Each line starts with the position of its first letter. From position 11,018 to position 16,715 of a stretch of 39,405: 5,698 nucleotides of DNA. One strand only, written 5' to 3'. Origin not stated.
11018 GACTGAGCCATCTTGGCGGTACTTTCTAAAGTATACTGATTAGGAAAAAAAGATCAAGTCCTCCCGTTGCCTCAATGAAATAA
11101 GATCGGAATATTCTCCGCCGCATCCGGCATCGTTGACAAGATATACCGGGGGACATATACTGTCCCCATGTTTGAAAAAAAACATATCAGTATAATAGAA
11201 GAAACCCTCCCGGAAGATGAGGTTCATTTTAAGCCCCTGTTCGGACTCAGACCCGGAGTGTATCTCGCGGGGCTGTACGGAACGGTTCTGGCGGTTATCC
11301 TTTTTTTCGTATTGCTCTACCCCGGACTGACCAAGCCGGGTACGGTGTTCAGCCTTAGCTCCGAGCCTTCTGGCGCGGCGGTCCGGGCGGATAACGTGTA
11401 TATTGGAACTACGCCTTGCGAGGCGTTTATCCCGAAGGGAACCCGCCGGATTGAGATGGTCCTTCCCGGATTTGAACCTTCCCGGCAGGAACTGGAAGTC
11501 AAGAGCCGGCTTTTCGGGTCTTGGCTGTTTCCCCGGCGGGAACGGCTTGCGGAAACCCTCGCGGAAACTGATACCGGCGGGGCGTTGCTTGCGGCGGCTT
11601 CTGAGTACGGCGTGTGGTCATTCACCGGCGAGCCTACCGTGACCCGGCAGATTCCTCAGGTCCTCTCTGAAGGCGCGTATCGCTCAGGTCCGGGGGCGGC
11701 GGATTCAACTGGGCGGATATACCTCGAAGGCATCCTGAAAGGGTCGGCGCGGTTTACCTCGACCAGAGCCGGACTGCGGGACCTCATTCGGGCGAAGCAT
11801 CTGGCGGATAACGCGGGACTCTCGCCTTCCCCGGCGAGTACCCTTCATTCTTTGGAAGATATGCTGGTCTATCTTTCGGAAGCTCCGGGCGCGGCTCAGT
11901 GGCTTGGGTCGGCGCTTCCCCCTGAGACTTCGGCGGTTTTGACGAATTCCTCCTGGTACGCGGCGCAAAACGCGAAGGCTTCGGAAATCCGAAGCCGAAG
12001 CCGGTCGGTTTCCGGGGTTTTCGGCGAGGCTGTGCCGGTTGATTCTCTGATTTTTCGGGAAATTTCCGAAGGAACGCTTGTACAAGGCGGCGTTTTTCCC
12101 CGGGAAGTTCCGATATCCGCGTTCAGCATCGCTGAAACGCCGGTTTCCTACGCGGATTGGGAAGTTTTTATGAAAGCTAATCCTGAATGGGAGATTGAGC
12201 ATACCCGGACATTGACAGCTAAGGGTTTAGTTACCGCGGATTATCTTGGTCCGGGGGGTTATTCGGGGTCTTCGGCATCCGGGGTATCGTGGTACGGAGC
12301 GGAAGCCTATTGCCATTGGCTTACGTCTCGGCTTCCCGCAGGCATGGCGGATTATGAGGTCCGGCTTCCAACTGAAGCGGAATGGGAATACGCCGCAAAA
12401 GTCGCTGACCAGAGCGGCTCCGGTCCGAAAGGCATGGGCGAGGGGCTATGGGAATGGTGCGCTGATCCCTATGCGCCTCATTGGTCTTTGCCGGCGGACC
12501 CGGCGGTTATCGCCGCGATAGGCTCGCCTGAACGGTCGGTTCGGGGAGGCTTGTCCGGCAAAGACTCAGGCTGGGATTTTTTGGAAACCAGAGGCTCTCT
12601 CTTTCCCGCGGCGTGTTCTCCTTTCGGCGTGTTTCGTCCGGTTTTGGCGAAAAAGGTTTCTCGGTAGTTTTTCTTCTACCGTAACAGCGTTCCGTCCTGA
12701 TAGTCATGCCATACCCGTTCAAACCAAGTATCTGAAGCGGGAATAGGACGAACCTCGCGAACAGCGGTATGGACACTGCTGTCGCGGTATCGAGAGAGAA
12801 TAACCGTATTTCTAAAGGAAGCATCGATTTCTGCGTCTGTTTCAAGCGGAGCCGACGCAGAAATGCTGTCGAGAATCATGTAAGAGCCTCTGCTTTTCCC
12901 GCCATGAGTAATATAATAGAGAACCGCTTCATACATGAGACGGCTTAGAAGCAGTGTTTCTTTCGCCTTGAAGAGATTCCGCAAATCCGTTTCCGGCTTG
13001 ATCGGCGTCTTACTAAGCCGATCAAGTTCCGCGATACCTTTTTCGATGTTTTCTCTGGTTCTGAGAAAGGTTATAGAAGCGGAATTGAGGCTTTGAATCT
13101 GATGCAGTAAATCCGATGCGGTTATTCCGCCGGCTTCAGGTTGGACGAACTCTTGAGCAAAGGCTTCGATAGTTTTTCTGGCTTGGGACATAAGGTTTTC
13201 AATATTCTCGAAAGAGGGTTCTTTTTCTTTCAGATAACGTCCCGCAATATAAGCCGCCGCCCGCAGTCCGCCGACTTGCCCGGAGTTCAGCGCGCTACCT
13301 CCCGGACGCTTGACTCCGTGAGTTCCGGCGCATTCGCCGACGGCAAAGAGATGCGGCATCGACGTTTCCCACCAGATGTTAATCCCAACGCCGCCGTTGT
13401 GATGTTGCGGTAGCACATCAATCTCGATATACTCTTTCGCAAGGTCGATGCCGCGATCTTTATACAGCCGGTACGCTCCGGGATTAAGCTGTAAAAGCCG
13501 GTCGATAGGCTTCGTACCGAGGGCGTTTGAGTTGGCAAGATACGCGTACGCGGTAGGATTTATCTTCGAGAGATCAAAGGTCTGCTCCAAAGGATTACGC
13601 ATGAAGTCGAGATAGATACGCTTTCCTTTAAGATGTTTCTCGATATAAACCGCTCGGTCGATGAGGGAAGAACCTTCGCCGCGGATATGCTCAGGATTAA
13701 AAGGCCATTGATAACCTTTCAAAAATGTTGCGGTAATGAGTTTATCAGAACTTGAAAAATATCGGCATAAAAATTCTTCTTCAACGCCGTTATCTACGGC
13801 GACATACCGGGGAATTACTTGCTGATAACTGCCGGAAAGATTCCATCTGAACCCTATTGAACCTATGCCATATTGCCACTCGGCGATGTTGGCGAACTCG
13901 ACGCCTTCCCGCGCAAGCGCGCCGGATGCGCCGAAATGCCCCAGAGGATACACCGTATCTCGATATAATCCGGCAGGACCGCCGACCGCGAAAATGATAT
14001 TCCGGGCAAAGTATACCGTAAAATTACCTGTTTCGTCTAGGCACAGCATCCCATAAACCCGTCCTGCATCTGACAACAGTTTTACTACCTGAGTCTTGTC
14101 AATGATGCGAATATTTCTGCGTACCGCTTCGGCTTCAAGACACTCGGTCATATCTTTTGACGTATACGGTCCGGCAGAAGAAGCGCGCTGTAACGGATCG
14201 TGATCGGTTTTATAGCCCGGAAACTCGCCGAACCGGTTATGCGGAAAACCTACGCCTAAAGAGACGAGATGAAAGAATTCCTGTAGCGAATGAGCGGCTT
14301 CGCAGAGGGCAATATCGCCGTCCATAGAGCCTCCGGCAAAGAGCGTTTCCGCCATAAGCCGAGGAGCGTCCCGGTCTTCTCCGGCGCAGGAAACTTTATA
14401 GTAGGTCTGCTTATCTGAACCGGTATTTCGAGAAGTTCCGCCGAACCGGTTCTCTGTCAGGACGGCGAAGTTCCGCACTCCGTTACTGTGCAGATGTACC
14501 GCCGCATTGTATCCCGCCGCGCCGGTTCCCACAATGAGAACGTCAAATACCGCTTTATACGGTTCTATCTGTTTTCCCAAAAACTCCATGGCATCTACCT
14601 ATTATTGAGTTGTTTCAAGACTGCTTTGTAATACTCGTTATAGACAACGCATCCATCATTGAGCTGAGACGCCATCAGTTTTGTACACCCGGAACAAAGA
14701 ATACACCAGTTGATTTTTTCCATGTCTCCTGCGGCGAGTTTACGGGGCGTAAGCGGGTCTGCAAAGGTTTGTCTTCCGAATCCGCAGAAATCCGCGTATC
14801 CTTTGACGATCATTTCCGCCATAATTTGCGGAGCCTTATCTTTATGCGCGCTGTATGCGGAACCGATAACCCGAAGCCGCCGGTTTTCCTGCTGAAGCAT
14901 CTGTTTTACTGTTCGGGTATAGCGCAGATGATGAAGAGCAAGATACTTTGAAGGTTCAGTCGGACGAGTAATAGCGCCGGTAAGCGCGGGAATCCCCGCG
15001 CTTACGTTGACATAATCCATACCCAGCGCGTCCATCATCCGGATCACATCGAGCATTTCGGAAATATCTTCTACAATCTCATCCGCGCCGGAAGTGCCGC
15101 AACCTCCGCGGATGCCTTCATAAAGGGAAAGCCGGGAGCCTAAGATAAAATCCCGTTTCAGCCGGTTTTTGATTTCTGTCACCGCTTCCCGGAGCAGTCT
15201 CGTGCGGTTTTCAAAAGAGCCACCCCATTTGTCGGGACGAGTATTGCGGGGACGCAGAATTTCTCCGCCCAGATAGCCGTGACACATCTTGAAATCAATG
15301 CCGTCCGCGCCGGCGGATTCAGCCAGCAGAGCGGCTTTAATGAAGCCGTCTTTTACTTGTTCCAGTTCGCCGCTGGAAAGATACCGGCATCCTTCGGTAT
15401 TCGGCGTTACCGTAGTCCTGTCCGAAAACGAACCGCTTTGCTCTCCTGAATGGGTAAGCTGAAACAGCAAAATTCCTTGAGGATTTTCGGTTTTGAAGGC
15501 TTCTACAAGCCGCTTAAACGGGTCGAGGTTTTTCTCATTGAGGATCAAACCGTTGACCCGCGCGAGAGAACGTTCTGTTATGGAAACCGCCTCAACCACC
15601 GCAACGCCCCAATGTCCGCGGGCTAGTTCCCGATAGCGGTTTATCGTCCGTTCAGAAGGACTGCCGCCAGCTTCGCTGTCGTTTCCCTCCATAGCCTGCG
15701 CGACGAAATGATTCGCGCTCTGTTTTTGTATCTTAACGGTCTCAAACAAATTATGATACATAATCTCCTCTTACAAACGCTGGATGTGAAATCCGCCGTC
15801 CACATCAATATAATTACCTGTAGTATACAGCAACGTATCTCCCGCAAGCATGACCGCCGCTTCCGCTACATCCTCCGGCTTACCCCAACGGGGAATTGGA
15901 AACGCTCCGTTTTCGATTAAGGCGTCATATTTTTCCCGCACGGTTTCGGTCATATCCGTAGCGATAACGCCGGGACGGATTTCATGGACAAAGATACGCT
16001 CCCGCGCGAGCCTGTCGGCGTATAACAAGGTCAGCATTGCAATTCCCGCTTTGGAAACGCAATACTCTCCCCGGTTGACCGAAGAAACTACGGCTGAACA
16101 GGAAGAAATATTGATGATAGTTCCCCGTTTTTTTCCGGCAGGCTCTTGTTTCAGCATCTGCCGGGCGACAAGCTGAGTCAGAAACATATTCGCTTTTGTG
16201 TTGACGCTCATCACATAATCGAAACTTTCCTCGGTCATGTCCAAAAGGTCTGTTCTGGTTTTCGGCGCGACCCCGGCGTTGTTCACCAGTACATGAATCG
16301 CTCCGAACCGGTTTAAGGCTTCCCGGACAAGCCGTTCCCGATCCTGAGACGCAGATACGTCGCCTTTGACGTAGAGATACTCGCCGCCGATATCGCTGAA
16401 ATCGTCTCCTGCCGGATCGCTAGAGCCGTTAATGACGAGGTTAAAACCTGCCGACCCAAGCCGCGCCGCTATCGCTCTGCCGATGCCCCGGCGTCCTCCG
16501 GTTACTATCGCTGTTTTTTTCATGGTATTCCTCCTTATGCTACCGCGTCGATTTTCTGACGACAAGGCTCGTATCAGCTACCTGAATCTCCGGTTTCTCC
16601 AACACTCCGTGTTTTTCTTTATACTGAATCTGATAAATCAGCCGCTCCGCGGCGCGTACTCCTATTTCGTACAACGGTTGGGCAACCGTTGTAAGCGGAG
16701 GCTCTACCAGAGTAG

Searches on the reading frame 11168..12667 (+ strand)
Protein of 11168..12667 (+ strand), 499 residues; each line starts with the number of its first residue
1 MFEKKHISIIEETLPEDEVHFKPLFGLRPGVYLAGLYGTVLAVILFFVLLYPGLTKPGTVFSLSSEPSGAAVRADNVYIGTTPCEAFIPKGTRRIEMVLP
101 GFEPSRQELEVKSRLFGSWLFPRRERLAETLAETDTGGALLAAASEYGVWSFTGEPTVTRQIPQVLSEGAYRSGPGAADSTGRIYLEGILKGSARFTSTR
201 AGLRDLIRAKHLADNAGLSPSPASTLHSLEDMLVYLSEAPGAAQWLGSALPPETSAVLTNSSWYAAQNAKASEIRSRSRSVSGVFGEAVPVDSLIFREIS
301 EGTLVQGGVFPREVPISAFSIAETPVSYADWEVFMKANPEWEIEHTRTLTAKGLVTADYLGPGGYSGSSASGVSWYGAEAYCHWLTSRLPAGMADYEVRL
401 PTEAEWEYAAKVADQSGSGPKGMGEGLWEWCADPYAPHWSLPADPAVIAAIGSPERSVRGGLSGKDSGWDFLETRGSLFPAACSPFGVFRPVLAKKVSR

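Call 31: search_protein_families(library=pfam, proteins=[window:11168-12667:+], max_evalue=0.00001)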
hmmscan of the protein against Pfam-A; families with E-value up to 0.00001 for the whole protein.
window:11168-12667:+ (499 aa): 2 families
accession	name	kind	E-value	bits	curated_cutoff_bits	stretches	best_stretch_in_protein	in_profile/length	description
PF03781.23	FGE-sulfatase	-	2.6e-18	67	23.3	1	311-419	29-131/255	Sulfatase-modifying factor enzyme 1-like domain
PF08308.17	PEGA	-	5.5e-09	36.3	20.8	1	62-112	5-56/71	PEGA domain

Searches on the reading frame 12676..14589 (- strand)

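Call 31: search_protein_families(library=pfam, proteins=[window:12676-14589:-], max_evalue=0.00001)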
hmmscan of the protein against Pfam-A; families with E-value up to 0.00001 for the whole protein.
window:12676-14589:- (637 aa): 3 families
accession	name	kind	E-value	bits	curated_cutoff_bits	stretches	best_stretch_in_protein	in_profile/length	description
PF00890.30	FAD_binding_2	-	4.3e-21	76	20.4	1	16-245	1-257/414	FAD binding domain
PF07992.20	Pyr_redox_2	-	2.5e-08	34.2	26.1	0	15-203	1-108/291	Pyridine nucleotide-disulphide oxidoreductase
PF01266.30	DAO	-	5.6e-06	26.6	27.9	0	16-208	1-208/353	FAD dependent oxidoreductase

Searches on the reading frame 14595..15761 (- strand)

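Call 31: search_protein_families(library=pfam, proteins=[window:14595-15761:-], max_evalue=0.00001)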
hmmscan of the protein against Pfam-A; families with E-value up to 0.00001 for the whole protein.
window:14595-15761:- (388 aa): 1 family
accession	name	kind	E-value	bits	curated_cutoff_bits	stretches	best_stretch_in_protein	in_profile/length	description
PF00724.26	Oxidored_FMN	-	1e-30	107.6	27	1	5-345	2-338/342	NADH:flavin oxidoreductase / NADH oxidase family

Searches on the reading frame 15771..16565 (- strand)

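Call 31: search_protein_families(library=pfam, proteins=[window:15771-16565:-], max_evalue=0.00001)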
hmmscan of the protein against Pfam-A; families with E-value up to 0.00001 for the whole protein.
window:15771-16565:- (264 aa): 3 families
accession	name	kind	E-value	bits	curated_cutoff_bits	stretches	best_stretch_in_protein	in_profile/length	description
PF13561.12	adh_short_C2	-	3.5e-48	164.7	27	1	25-260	5-236/236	Enoyl-(Acyl carrier protein) reductase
PF00106.31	adh_short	-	7.1e-45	153.3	26.6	1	17-213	1-194/195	short chain dehydrogenase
PF08659.16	KR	-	3.2e-10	40.7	22.6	1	18-171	2-152/180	KR domain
